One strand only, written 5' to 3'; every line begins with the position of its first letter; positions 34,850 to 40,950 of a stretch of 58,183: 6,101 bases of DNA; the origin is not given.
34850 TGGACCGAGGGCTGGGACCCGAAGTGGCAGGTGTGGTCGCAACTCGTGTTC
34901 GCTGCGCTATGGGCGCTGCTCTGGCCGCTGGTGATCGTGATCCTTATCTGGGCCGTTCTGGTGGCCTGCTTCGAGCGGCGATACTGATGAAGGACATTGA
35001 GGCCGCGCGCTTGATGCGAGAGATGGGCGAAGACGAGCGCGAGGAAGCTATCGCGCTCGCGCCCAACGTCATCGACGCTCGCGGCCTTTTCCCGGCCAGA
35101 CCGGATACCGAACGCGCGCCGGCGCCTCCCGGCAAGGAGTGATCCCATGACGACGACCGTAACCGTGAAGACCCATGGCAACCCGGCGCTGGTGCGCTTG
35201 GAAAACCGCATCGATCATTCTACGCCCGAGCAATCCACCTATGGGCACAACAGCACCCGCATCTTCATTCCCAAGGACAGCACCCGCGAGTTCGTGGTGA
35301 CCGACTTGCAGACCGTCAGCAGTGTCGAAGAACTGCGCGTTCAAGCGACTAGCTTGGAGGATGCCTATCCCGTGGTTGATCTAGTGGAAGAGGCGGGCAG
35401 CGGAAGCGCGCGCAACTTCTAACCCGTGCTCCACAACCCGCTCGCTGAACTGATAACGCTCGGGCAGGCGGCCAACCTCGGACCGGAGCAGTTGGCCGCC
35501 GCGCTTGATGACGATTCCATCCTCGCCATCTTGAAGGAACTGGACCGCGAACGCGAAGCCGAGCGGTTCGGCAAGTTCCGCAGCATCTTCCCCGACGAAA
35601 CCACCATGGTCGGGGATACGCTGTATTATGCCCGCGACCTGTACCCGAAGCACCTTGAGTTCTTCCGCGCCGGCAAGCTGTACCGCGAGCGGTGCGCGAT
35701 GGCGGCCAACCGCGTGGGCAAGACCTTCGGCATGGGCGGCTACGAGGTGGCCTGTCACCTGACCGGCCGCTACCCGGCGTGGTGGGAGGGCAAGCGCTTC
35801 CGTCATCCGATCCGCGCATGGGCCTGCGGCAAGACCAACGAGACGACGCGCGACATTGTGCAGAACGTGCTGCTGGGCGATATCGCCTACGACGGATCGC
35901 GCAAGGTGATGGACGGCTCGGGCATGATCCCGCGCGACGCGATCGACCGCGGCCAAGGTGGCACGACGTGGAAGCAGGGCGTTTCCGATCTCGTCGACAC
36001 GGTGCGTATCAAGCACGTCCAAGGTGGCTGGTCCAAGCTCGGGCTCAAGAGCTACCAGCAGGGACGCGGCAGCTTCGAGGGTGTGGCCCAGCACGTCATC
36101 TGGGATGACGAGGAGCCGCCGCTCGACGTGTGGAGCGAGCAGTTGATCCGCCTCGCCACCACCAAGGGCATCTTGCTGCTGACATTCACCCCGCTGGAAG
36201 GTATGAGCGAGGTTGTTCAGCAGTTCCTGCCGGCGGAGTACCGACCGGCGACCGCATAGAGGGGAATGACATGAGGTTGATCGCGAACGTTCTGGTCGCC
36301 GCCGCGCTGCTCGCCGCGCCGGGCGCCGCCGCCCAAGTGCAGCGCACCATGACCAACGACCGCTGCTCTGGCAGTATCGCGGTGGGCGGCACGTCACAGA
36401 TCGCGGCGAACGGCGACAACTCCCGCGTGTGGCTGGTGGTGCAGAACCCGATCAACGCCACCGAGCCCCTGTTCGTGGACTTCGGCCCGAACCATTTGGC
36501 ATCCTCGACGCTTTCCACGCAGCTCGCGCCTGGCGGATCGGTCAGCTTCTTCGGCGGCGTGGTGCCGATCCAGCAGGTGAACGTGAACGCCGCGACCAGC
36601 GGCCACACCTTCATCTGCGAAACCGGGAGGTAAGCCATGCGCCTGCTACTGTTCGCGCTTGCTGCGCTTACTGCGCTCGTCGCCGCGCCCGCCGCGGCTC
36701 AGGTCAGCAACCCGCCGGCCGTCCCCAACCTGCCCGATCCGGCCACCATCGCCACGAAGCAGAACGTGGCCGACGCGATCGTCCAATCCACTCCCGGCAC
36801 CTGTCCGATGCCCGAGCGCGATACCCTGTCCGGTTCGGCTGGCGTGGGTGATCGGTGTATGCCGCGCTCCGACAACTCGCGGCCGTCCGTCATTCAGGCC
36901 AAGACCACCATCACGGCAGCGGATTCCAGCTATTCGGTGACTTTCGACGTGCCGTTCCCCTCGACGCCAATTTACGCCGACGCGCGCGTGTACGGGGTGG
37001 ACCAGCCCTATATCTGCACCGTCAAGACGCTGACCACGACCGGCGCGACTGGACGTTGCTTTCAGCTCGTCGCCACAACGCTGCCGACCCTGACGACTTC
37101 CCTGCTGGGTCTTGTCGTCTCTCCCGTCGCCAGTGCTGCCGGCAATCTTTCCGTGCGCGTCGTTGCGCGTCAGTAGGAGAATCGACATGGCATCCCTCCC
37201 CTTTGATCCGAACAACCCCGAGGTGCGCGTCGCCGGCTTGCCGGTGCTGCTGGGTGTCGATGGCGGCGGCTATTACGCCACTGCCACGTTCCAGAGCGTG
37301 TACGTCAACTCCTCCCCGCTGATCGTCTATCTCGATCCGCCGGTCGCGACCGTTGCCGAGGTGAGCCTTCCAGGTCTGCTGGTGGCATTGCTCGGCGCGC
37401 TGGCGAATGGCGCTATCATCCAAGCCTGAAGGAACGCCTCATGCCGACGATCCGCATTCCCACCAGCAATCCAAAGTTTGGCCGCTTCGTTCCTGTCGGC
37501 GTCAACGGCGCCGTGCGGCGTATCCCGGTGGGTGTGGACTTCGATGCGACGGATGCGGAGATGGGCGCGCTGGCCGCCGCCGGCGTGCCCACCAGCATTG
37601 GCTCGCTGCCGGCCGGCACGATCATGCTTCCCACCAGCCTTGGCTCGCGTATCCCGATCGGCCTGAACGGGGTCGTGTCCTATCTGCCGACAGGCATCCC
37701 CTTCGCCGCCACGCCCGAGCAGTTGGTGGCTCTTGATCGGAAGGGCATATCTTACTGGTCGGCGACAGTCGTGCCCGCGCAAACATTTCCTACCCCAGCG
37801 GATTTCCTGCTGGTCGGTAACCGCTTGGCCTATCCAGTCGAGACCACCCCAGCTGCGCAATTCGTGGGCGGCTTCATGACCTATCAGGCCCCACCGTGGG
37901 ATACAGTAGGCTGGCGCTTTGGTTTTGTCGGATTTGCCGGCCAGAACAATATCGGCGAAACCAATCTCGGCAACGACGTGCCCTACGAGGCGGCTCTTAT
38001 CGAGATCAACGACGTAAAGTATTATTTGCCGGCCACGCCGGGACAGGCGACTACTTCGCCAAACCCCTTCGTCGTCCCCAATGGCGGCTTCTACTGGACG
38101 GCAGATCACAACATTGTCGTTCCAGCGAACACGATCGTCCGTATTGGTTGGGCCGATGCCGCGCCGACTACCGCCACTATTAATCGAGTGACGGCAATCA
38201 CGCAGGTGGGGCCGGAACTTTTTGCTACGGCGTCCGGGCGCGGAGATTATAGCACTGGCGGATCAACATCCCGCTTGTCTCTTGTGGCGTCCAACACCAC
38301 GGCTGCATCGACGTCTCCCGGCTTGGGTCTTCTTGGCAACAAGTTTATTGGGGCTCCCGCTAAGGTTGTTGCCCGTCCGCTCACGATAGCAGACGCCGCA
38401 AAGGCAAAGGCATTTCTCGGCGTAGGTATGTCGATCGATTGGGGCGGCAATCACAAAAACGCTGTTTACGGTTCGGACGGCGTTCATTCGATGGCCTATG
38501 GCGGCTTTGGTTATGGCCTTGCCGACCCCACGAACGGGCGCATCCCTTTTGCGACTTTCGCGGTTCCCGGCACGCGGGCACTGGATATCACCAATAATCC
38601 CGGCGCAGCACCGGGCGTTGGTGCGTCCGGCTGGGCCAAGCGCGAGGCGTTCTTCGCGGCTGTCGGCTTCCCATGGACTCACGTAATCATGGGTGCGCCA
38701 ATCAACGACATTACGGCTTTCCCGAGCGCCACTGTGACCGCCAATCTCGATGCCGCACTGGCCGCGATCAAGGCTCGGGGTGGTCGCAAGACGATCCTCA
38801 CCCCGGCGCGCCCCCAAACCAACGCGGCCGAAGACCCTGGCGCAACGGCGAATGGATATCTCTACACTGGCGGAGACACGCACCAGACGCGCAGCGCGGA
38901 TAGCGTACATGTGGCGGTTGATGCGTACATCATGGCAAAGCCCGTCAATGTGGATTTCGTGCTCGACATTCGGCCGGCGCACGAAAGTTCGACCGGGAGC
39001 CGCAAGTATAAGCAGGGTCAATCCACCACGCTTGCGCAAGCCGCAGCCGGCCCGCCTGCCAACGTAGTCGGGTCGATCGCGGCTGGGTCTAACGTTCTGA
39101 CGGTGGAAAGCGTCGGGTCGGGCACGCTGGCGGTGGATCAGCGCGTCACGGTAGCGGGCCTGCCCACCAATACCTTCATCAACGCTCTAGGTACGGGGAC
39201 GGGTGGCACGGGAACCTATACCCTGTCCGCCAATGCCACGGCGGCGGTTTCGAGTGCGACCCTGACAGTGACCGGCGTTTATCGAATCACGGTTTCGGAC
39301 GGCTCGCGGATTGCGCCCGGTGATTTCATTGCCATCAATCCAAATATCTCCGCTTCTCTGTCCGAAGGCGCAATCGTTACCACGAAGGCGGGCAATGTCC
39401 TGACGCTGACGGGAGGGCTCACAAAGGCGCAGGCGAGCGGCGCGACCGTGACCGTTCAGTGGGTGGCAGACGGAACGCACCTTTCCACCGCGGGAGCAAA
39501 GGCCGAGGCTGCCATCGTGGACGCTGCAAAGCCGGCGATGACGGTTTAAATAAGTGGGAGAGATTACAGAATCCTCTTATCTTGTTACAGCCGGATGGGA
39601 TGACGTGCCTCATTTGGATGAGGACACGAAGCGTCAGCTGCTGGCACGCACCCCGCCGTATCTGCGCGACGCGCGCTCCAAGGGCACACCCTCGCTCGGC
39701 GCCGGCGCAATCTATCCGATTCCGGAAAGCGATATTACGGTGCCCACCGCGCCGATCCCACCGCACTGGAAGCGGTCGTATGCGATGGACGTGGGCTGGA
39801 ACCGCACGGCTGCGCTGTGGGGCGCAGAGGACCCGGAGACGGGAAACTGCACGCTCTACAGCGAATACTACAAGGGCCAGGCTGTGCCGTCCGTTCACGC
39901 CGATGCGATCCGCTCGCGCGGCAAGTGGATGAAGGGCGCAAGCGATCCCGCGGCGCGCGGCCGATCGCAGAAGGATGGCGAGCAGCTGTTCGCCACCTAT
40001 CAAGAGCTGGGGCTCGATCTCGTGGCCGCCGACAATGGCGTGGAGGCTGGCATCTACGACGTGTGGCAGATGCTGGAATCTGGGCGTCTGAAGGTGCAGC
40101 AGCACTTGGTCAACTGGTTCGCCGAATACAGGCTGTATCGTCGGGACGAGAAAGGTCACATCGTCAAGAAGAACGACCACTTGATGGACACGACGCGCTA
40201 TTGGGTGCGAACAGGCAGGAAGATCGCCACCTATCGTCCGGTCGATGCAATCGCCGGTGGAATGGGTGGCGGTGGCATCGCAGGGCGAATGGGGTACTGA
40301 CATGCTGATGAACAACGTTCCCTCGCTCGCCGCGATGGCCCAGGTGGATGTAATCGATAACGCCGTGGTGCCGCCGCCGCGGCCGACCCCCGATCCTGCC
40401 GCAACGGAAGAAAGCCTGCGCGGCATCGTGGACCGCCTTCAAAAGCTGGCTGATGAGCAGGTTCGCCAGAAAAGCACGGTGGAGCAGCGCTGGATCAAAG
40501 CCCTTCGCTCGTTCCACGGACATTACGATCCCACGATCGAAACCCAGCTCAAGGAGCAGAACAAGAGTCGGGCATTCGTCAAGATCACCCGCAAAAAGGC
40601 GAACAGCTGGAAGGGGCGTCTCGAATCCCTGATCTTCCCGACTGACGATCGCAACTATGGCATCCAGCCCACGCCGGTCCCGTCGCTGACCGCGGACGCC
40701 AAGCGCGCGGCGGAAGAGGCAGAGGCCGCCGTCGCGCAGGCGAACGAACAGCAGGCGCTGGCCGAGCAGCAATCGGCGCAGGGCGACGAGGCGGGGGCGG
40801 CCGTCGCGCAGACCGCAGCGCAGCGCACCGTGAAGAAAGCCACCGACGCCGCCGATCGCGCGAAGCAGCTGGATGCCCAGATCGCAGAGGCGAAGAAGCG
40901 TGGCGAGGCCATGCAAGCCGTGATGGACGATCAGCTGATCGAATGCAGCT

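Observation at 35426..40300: Large terminase split into separate ATPase and nuclease ORFs by a 3.3-kb four-gene cassette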

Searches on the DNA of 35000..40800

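Call 18: search_rna_families(source=window, start=35000, end=40800, threshold=evalue, max_evalue=1)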
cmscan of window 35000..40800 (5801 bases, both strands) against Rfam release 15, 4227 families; matches with E-value up to 1: 0.
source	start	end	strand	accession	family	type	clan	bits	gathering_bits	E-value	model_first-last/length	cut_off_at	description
